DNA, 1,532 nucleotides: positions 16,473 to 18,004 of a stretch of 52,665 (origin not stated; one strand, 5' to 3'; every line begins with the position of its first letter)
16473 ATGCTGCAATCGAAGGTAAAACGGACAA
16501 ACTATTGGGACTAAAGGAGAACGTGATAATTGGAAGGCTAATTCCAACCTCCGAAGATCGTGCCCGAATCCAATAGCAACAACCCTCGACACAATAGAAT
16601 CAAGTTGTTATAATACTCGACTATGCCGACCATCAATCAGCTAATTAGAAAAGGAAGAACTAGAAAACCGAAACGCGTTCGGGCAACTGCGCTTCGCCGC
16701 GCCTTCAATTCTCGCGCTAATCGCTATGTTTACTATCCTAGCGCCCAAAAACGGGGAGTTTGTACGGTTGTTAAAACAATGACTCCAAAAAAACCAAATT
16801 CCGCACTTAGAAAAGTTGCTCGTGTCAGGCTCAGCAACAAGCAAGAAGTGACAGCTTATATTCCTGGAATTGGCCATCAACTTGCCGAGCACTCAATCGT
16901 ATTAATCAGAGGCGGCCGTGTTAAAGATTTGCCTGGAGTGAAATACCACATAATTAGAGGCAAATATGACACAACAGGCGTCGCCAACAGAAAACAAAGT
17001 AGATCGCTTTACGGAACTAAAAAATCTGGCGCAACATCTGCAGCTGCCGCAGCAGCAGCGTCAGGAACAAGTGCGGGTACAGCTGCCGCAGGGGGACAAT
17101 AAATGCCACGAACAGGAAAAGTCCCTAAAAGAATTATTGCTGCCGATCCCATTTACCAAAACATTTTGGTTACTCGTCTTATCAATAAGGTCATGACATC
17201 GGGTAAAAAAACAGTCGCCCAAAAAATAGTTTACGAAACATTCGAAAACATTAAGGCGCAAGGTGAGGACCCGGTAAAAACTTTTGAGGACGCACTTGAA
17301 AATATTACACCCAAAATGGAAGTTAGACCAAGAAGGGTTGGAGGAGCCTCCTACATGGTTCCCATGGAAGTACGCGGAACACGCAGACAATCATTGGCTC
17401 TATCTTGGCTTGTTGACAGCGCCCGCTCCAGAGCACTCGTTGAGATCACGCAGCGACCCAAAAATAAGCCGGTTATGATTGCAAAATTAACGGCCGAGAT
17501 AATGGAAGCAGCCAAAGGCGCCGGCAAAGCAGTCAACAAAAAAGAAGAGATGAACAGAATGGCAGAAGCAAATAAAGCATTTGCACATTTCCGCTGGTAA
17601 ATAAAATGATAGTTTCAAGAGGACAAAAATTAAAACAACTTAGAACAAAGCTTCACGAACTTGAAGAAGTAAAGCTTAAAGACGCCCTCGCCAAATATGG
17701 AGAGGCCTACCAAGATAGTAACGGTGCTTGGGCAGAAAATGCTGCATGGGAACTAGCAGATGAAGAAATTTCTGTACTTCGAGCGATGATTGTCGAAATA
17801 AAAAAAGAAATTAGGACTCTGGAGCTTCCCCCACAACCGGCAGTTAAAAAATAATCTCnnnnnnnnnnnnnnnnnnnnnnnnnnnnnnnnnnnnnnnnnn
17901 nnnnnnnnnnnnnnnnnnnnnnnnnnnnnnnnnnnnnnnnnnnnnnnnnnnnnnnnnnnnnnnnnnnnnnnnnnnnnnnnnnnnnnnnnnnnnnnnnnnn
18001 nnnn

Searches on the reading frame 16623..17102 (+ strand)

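Call 8: search_protein_families(library=pfam, proteins=[window:16623-17102:+])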
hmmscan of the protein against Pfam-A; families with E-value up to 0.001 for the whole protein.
window:16623-17102:+ (159 aa): 1 family
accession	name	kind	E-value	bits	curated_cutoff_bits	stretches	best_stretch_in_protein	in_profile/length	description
PF00164.32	Ribosom_S12_S23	-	2.2e-34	117.9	22.3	1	40-129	11-104/110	Ribosomal protein S12/S23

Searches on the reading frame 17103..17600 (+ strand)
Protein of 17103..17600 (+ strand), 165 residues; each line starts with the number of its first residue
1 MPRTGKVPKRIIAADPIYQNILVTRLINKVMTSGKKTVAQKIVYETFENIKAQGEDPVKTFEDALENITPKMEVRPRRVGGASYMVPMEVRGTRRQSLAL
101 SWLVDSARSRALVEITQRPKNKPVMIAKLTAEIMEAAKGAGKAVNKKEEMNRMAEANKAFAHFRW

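Call 8: search_protein_families(library=pfam, proteins=[window:17103-17600:+])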
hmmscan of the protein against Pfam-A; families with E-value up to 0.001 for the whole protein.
window:17103-17600:+ (165 aa): 1 family
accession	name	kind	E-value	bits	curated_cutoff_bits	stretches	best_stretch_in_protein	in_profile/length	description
PF00177.27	Ribosomal_S7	-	2.9e-51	173.4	24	1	2-158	1-148/148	Ribosomal protein S7p/S5e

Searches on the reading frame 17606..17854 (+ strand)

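Call 8: search_protein_families(library=pfam, proteins=[window:17606-17854:+])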
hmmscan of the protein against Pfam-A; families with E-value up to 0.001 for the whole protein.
window:17606-17854:+ (82 aa): 1 family
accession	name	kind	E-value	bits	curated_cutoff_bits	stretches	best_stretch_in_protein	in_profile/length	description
PF03449.20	GreA_GreB_N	-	0.00041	20.9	24.5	1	8-72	7-69/71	Transcription elongation factor, N-terminal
